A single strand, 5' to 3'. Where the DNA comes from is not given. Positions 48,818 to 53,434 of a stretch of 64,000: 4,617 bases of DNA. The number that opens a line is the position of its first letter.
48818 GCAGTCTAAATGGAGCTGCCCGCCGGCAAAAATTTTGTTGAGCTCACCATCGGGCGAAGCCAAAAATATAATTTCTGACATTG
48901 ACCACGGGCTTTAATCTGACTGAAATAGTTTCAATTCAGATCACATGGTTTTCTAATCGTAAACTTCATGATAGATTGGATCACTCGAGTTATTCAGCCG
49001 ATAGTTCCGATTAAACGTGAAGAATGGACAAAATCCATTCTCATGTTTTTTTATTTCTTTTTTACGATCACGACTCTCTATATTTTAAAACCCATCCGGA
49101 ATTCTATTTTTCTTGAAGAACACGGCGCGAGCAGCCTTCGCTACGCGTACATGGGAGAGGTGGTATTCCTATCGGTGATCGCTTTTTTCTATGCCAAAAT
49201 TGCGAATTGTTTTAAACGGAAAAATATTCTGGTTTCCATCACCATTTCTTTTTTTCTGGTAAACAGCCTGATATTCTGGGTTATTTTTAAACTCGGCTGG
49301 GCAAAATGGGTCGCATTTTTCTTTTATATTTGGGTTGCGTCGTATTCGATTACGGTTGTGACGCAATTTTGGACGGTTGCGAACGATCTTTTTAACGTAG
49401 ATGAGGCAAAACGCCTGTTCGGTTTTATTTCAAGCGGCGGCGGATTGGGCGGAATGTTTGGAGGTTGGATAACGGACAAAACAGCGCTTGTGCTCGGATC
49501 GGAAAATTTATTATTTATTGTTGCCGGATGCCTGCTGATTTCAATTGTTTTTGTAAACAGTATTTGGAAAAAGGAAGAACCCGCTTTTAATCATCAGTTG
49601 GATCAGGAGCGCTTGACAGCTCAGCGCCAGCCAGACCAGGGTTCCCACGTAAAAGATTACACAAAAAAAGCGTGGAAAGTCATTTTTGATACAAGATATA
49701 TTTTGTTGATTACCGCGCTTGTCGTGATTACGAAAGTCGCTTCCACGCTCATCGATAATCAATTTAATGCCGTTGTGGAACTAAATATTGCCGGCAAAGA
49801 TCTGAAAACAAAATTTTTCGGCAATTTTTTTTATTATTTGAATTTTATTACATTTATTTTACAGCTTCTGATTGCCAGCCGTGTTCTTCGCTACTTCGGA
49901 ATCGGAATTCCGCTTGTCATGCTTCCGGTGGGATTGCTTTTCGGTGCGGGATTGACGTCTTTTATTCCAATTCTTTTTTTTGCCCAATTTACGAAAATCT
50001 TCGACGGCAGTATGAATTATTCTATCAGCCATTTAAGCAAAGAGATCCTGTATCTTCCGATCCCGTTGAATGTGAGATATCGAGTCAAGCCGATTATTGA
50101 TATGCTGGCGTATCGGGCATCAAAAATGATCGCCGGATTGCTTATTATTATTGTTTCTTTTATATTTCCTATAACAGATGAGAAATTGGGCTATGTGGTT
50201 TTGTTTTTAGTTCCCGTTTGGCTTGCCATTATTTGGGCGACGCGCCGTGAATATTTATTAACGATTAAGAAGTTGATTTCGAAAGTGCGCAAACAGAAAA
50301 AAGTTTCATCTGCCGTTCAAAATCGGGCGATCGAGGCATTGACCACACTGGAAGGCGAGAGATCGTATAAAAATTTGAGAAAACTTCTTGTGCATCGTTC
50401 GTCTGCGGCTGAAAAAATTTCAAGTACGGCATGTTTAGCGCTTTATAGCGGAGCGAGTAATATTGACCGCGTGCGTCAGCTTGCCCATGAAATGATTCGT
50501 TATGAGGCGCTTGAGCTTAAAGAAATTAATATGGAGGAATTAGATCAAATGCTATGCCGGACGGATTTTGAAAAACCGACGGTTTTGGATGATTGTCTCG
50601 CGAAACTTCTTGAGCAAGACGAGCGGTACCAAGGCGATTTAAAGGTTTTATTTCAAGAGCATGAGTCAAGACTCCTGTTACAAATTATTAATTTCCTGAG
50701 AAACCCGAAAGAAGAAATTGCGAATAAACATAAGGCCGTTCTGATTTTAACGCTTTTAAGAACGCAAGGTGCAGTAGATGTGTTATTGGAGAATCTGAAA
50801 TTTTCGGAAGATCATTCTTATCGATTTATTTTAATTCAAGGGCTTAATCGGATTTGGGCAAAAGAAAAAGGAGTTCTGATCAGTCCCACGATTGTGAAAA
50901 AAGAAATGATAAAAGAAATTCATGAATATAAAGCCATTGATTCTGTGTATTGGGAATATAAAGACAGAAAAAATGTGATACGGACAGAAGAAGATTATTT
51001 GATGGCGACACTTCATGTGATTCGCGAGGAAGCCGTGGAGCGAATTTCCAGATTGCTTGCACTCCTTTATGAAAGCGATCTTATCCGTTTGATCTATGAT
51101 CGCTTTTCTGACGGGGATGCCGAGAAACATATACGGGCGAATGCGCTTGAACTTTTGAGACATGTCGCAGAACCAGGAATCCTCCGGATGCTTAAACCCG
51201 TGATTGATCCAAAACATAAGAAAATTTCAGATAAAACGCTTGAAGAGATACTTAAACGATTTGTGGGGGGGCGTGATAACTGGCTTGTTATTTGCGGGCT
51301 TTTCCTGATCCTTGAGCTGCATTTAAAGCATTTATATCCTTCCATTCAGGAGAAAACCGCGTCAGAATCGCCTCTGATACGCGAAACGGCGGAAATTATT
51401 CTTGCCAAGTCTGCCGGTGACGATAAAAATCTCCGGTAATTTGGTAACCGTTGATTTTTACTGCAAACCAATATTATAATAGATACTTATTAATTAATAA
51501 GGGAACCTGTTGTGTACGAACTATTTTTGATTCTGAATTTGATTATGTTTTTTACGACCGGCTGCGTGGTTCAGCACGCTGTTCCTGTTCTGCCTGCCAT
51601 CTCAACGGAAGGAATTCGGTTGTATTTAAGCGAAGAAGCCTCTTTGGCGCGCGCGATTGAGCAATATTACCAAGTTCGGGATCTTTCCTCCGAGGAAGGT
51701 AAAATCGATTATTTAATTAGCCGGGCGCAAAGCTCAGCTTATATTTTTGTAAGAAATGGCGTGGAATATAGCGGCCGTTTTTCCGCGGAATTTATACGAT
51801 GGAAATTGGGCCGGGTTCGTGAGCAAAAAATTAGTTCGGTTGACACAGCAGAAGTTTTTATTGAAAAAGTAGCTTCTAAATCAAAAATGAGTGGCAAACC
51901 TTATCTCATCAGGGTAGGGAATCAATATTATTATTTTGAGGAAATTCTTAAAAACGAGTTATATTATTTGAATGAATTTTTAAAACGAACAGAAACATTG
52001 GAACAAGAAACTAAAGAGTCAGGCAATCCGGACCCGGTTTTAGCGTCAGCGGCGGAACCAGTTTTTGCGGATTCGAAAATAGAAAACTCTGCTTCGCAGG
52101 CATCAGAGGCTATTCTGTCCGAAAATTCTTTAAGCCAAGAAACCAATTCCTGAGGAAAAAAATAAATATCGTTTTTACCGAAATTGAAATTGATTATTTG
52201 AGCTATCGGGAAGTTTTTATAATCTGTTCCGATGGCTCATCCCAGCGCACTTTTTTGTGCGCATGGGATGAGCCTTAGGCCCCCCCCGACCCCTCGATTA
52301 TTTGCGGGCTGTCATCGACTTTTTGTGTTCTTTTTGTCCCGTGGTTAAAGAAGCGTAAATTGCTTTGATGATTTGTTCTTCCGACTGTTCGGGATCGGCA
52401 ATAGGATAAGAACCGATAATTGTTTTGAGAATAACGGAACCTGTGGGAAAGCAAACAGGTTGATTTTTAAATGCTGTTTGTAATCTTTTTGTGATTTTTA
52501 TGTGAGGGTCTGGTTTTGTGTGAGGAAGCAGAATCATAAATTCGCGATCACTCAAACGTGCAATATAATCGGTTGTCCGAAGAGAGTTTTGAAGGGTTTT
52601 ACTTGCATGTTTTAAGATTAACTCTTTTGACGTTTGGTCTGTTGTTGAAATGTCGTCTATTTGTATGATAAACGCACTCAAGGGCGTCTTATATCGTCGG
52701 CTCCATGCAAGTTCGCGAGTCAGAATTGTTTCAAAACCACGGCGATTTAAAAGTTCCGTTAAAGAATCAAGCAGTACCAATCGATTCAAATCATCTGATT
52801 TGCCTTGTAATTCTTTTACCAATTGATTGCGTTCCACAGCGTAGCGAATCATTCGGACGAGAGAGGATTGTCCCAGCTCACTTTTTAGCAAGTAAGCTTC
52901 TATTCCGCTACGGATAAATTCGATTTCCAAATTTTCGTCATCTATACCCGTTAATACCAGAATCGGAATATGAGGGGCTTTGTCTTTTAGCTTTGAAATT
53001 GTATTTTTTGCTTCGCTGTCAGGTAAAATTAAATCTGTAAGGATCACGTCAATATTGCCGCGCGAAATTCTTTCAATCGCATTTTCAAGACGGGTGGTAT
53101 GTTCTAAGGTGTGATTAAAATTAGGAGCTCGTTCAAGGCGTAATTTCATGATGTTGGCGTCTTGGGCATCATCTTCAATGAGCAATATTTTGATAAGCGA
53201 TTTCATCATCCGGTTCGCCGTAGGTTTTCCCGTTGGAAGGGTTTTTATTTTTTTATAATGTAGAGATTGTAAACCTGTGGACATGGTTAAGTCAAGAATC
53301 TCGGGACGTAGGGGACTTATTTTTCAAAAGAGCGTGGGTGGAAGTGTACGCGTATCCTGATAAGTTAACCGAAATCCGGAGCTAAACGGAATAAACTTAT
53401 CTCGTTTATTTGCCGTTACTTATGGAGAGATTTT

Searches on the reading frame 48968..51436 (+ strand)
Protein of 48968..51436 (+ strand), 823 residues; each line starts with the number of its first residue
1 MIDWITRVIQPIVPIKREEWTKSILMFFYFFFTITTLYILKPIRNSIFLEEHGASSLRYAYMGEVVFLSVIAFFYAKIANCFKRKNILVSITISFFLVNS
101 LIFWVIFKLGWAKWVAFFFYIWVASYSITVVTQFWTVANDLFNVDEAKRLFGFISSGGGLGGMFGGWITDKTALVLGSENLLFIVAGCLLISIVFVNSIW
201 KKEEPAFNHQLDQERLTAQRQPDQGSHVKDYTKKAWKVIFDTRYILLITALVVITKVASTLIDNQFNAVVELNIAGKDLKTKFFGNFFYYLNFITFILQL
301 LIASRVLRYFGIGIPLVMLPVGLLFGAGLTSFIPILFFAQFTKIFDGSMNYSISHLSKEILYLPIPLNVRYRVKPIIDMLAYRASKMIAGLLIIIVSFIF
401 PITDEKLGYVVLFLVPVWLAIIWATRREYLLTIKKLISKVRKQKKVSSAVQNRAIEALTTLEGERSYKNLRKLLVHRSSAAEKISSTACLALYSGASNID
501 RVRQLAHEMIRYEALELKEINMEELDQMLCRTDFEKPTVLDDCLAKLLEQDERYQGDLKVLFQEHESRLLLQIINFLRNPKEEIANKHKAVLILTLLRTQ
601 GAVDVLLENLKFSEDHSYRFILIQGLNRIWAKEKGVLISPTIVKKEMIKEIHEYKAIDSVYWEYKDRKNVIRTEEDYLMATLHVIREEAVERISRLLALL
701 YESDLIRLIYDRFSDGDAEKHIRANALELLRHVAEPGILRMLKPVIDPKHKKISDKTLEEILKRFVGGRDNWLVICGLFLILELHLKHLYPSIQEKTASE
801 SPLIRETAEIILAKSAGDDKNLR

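Call 17: search_protein_families(library=pfam, proteins=[window:48968-51436:+], max_evalue=0.00001)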
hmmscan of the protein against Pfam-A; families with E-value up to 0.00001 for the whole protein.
window:48968-51436:+ (823 aa): 2 families
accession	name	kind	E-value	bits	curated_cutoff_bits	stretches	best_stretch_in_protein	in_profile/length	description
PF03219.20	TLC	-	1.7e-17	63.8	21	1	112-429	144-491/491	TLC ATP/ADP transporter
PF07690.21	MFS_1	-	1.7e-07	31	33.4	1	26-336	1-291/347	Major Facilitator Superfamily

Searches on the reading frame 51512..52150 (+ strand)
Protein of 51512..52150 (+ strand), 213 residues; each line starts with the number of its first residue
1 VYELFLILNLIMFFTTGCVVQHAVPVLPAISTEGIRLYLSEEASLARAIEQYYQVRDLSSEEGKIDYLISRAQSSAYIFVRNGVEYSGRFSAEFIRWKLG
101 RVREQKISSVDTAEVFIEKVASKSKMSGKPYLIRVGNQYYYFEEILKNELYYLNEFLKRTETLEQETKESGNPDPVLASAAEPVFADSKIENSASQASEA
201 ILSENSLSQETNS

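Call 17: search_protein_families(library=pfam, proteins=[window:51512-52150:+], max_evalue=0.00001)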
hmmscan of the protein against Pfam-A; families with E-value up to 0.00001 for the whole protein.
window:51512-52150:+ (213 aa): 1 family
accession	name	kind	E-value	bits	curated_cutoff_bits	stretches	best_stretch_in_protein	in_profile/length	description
PF17263.7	DUF5329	-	8.2e-17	61.7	27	1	60-139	2-79/95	Family of unknown function (DUF5329)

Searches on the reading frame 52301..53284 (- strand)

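Call 79: search_protein_families(library=pfam, proteins=[window:52301-53284:-], max_evalue=0.00001)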
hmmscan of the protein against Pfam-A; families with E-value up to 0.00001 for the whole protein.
window:52301-53284:- (328 aa): 2 families
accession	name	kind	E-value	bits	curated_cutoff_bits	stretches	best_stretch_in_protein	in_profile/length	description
PF00990.26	GGDEF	-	7.5e-17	62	23.8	1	172-319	3-157/161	Diguanylate cyclase, GGDEF domain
PF00072.30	Response_reg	-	2.9e-13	50.4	30.2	1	33-145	1-109/111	Response regulator receiver domain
